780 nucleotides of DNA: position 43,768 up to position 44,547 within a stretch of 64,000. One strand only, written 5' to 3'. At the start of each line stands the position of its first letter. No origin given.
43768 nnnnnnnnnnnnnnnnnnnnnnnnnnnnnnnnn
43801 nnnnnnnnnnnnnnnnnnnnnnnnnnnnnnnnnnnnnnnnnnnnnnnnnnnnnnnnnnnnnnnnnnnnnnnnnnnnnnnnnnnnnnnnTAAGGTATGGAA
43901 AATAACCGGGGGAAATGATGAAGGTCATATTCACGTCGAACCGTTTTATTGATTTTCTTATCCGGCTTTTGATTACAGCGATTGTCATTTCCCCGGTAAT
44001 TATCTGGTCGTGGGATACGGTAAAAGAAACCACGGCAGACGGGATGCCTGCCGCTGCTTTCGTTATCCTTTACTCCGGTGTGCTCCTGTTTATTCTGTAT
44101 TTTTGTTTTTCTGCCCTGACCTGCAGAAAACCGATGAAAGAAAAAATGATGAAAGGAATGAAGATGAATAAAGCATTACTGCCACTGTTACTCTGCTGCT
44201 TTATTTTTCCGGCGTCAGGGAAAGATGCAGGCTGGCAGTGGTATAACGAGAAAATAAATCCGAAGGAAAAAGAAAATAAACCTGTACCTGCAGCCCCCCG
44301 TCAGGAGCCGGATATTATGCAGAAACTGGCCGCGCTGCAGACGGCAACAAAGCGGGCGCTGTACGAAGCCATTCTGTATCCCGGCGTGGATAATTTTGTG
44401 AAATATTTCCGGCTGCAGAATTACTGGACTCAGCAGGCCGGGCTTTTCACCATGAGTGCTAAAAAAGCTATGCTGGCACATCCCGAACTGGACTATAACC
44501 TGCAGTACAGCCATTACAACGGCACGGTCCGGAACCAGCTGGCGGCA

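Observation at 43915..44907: trbE and traF are in one continuous reading frame with no stop codon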

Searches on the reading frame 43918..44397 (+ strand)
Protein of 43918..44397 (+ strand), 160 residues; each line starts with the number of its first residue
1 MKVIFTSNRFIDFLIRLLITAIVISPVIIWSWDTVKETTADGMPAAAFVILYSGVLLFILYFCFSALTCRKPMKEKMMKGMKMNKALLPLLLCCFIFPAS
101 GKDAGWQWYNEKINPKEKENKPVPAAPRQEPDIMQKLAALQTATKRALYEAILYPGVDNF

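Call 45: find_homologous_proteins(query=window:43918-44397:+, max_evalue=0.00001)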
Query seq(160 aa) (160 aa): 132 proteins with E <= 0.00001 among 199 candidates; the best 120 are listed.
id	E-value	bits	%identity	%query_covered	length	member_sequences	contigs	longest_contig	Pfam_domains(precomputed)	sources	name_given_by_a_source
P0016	3.9e-50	188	98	55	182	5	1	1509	PF13728.13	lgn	-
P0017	8.1e-50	187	98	55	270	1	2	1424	PF13728.13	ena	-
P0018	1.9e-49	185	97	55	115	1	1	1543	PF13728.13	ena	-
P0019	1.7e-45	172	99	50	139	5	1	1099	PF13728.13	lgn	-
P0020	5.7e-45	171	100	49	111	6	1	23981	PF13728.13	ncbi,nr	ncbi:traF protein [Escherichia coli DEC7C]|nr:traF protein [Escherichia coli DEC7C]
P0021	6.7e-45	171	96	51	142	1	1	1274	-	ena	-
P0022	1.0e-44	170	100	49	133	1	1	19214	PF13728.13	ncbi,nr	ncbi:conjugal transfer protein TraF, partial [Klebsiella pneumoniae]|nr:conjugal transfer protein Tr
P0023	1.6e-44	169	99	49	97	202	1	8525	PF13728.13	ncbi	ncbi:conjugal transfer protein TraF, partial [Escherichia coli]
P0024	1.8e-44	169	100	49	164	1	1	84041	PF13728.13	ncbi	-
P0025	2.0e-44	169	100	49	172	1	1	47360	PF13728.13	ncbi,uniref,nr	ncbi:conjugal pilus assembly protein TraF [Escherichia coli]|uniref:Conjugal pilus assembly protein 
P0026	2.1e-44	169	99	49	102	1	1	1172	PF13728.13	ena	-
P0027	2.5e-44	169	100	49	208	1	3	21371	PF13728.13,PF05818.18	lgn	-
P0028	2.5e-44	169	99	49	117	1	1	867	PF13728.13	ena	-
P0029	2.6e-44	169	100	49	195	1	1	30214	PF13728.13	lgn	-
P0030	3.0e-44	168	99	49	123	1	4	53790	PF13728.13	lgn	-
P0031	3.3e-44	168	100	49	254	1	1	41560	PF13728.13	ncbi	ncbi:type-F conjugative transfer system pilin assembly protein TraF [Escherichia coli]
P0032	3.5e-44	168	100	49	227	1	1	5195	PF13728.13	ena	-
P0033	3.9e-44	168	100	49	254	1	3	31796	PF13728.13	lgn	-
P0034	4.1e-44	168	100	49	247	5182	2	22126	PF13728.13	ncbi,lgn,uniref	ncbi:type-F conjugative transfer system pilin assembly protein TraF [Escherichia coli]|uniref:type-F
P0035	4.7e-44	168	100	49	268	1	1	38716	PF13728.13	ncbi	-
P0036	4.7e-44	168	99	49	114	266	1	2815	PF13728.13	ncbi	ncbi:conjugal transfer protein TraF, partial [Escherichia coli]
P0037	5.2e-44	168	100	49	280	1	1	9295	PF13728.13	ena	-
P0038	6.9e-44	167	99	49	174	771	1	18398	PF13728.13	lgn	-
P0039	7.6e-44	167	99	49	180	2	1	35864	PF13728.13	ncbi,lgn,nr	ncbi:hypothetical protein EU677_19985 [Escherichia coli]|nr:hypothetical protein [Escherichia coli]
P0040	8.7e-44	167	99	49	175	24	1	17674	PF13728.13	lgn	-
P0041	1.1e-43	167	99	49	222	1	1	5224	PF13728.13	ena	-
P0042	1.2e-43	167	99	49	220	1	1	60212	PF13728.13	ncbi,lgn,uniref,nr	ncbi:type-F conjugative transfer system pilin assembly protein TraF [Escherichia coli]|uniref:type-F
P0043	1.5e-43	166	99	49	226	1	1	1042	PF13728.13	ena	-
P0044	2.7e-43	165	99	49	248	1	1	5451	PF13728.13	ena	-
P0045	3.2e-43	165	99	49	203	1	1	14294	PF13728.13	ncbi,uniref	ncbi:conjugal transfer protein TraF [Escherichia coli]|uniref:conjugal transfer protein TraF n=1 Tax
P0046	4.2e-43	165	97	49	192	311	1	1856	PF13728.13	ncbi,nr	ncbi:type-F conjugative transfer system pilin assembly protein TraF, partial [Escherichia coli]|nr:t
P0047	9.6e-43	164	96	49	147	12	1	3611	PF13728.13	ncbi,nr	ncbi:conjugal transfer protein TraF, partial [Salmonella enterica]|nr:conjugal transfer protein TraF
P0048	1.0e-42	163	97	48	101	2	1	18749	PF13728.13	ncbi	-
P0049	1.2e-42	163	96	49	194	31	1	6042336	PF13728.13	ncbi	-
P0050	2.2e-41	159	95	49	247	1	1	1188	PF13728.13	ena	-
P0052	2.1e-40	156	96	48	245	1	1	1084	PF13728.13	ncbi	ncbi:type-F conjugative transfer system pilin assembly protein TraF, partial [Klebsiella pneumoniae]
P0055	1.4e-34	137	85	49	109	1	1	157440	PF13728.13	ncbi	-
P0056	1.6e-34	137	91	48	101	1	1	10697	PF11100.14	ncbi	ncbi:conjugal transfer protein TrbE, partial [Escherichia coli]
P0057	2.1e-34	136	91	48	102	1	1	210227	PF11100.14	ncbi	-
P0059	1.3e-33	134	96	44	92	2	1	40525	PF11100.14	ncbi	ncbi:TPA: conjugal transfer protein TrbE [Escherichia coli]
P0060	2.3e-33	133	88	48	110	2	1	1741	PF11100.14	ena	-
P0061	7.2e-33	131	78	53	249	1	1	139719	PF13728.13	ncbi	ncbi:type-F conjugative transfer system pilin assembly protein TraF (plasmid) [Escherichia coli]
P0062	1.2e-30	124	85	45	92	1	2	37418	PF11100.14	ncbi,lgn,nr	ncbi:conjugal transfer protein TrbE [Escherichia coli]|nr:conjugal transfer protein TrbE [Escherichi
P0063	3.6e-30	123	94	41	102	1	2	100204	PF11100.14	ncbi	ncbi:conjugal transfer protein TrbE (plasmid) [Escherichia coli]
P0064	5.4e-30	122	94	41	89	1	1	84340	PF11100.14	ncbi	-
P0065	9.2e-30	121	96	42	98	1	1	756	PF11100.14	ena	-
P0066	9.5e-30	121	100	35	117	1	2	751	PF13728.13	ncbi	ncbi:conjugal transfer protein TraF, partial [Escherichia coli]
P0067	1.8e-29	120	100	35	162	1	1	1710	PF13728.13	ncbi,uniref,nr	ncbi:conjugal transfer protein TraF [Escherichia coli]|uniref:conjugal transfer protein TraF n=2 Tax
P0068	1.1e-28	118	98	35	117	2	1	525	PF13728.13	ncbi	ncbi:conjugal transfer protein TraF, partial [Escherichia coli]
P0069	1.7e-28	117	79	45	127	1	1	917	PF11100.14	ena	-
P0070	3.2e-28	116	71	50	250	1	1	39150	PF13728.13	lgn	-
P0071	3.8e-28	116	84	43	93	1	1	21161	PF11100.14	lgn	-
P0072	1.3e-27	114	98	35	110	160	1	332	PF13728.13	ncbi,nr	ncbi:conjugal transfer protein TraF, partial [Escherichia coli]|nr:conjugal transfer protein TraF [E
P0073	2.5e-27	113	89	41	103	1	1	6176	PF11100.14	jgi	-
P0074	3.4e-26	110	72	49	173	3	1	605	PF13728.13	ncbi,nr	ncbi:conjugal transfer protein TraF, partial [Salmonella enterica subsp. diarizonae]|nr:conjugal tra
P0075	4.1e-26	110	68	50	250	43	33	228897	PF13728.13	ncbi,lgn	-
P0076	1.6e-25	108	78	43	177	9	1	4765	PF13728.13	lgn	-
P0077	5.9e-25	106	89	39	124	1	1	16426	PF11100.14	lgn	-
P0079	7.0e-22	96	88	36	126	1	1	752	PF00270.36,PF11100.14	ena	-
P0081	3.3e-21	94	62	49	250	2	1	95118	PF13728.13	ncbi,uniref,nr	ncbi:type-F conjugative transfer system pilin assembly protein TraF [uncultured Cedecea sp.]|uniref:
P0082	4.3e-21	93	62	49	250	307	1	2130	PF13728.13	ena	-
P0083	1.1e-20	92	61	50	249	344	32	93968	PF13728.13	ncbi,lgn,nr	ncbi:type-F conjugative transfer system pilin assembly protein TraF [Salmonella enterica subsp. ente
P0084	2.2e-20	91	61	50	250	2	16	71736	PF13728.13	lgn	-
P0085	2.5e-20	91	61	50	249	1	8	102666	PF13728.13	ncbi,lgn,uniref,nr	ncbi:type-F conjugative transfer system pilin assembly protein TraF [Salmonella enterica]|uniref:typ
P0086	2.5e-20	91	98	31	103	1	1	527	PF11100.14,PF04892.18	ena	-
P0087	3.0e-20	90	73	39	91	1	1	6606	PF11100.14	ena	-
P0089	7.2e-20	89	63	49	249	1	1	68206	PF13728.13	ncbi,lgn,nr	ncbi:type-F conjugative transfer system pilin assembly protein TraF [Salmonella enterica subsp. ente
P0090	7.7e-20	89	67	43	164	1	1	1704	PF13728.13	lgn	-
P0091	8.3e-20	89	67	43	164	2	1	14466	PF13728.13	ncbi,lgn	-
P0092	1.8e-19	88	65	46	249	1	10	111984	PF13728.13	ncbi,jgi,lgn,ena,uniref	ncbi:type-F conjugative transfer system pilin assembly protein TraF [Atlantibacter subterraneus]|uni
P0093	1.9e-19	88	62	50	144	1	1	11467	PF13728.13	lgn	-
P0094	3.1e-19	87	60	50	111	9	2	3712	PF13728.13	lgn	-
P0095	3.2e-19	87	60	50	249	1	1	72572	PF13728.13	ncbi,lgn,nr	ncbi:type-F conjugative transfer system pilin assembly protein TraF [Salmonella enterica subsp. ente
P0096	3.7e-19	87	65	43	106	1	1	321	PF13728.13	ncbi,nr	ncbi:conjugal transfer protein TraF, partial [Salmonella enterica subsp. enterica serovar 1,4,[5],12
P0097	3.7e-19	87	60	50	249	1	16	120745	PF13728.13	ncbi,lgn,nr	ncbi:type-F conjugative transfer system pilin assembly protein TraF [Salmonella enterica subsp. ente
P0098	3.9e-19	87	60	49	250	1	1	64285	PF13728.13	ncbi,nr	ncbi:type-F conjugative transfer system pilin assembly protein TraF [Salmonella enterica subsp. ente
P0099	3.9e-19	87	60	49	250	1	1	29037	PF13728.13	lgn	-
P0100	3.9e-19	87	60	49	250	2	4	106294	PF13728.13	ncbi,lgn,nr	ncbi:type-F conjugative transfer system pilin assembly protein TraF [Salmonella enterica]|nr:type-F 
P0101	4.3e-19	87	67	43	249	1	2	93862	PF13728.13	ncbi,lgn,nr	ncbi:type-F conjugative transfer system pilin assembly protein TraF [Salmonella enterica]|nr:type-F 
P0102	4.4e-19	87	60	50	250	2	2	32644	PF13728.13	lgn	-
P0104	5.1e-19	86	60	50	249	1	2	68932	PF13728.13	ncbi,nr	ncbi:type-F conjugative transfer system pilin assembly protein TraF [Salmonella enterica subsp. ente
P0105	5.7e-19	86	67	43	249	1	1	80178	PF13728.13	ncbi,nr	ncbi:type-F conjugative transfer system pilin assembly protein TraF [Salmonella enterica]|nr:type-F 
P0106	5.7e-19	86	61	50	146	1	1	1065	PF13728.13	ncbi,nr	ncbi:TPA: conjugal transfer protein TraF, partial [Enterobacter roggenkampii]|nr:conjugal transfer p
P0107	5.9e-19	86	61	46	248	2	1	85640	PF13728.13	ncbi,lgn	ncbi:TPA: type-F conjugative transfer system pilin assembly protein TraF [Enterobacter asburiae]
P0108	1.3e-18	85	59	49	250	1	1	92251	PF13728.13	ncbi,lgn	ncbi:type-F conjugative transfer system pilin assembly protein TraF [Salmonella enterica]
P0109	1.4e-18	85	59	49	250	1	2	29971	PF13728.13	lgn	-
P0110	1.6e-18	85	58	50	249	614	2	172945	PF13728.13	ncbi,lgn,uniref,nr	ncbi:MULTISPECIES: type-F conjugative transfer system pilin assembly protein TraF [Enterobacteriacea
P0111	1.7e-18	85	60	50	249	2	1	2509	PF13728.13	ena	-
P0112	1.8e-18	85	60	50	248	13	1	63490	PF13728.13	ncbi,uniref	ncbi:type-F conjugative transfer system pilin assembly protein TraF [Enterobacter hormaechei]|uniref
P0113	5.6e-18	83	64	43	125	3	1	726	PF13728.13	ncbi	ncbi:type-F conjugative transfer system pilin assembly protein TraF, partial [Salmonella enterica su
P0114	6.0e-18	83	54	49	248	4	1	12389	PF13728.13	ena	-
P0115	6.5e-18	83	58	50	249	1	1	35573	PF13728.13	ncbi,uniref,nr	ncbi:type-F conjugative transfer system pilin assembly protein TraF [Salmonella enterica]|uniref:typ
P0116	7.0e-18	83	64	43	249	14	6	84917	PF13728.13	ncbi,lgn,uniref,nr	ncbi:type-F conjugative transfer system pilin assembly protein TraF [Citrobacter meridianamericanus]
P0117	1.4e-17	82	62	46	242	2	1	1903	PF13728.13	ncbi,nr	ncbi:type-F conjugative transfer system pilin assembly protein TraF [Salmonella enterica subsp. ente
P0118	1.5e-17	82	61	50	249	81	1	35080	PF13728.13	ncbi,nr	ncbi:type-F conjugative transfer system pilin assembly protein TraF [Salmonella enterica]|nr:type-F 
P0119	2.2e-17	81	61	49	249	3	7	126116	PF13728.13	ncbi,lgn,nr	ncbi:type-F conjugative transfer system pilin assembly protein TraF [Salmonella enterica]|nr:type-F 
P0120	2.4e-17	81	64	43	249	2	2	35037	PF13728.13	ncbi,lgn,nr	ncbi:type-F conjugative transfer system pilin assembly protein TraF [Salmonella enterica]|nr:type-F 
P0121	2.4e-17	81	64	43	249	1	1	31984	PF13728.13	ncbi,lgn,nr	ncbi:type-F conjugative transfer system pilin assembly protein TraF [Salmonella enterica subsp. ente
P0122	2.4e-17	81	64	43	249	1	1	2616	PF13728.13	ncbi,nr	ncbi:type-F conjugative transfer system pilin assembly protein TraF [Salmonella enterica subsp. ente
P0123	2.4e-17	81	64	43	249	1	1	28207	PF13728.13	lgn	-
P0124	2.4e-17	81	64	43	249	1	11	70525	PF13728.13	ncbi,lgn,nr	ncbi:type-F conjugative transfer system pilin assembly protein TraF [Salmonella enterica]|nr:type-F 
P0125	2.7e-17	81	56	50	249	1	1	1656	PF13728.13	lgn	-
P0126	8.1e-17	79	64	43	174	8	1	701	PF13728.13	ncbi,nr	ncbi:TPA: conjugal transfer protein TraF, partial [Salmonella enterica subsp. enterica serovar Parat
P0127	2.5e-16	78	62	43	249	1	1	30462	PF13728.13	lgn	-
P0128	2.9e-16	78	67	38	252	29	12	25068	PF13728.13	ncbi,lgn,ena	-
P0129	3.0e-16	77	62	43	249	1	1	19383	PF13728.13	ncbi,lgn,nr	ncbi:TPA: type-F conjugative transfer system pilin assembly protein TraF [Salmonella enterica]|nr:ty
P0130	3.2e-16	77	62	43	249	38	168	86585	PF13728.13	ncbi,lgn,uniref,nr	ncbi:type-F conjugative transfer system pilin assembly protein TraF [Salmonella enterica]|uniref:Typ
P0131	3.6e-16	77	59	50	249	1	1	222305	PF13728.13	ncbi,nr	ncbi:type-F conjugative transfer system pilin assembly protein TraF [Salmonella enterica subsp. ente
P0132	4.5e-16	77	59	50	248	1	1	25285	PF13728.13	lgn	-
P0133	5.1e-16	77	62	43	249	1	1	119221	PF13728.13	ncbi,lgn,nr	ncbi:type-F conjugative transfer system pilin assembly protein TraF [Salmonella enterica]|nr:type-F 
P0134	5.1e-16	77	62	43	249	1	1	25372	PF13728.13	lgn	-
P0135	1.3e-15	75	61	43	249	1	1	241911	PF13728.13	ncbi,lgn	ncbi:type-F conjugative transfer system pilin assembly protein TraF [Salmonella enterica]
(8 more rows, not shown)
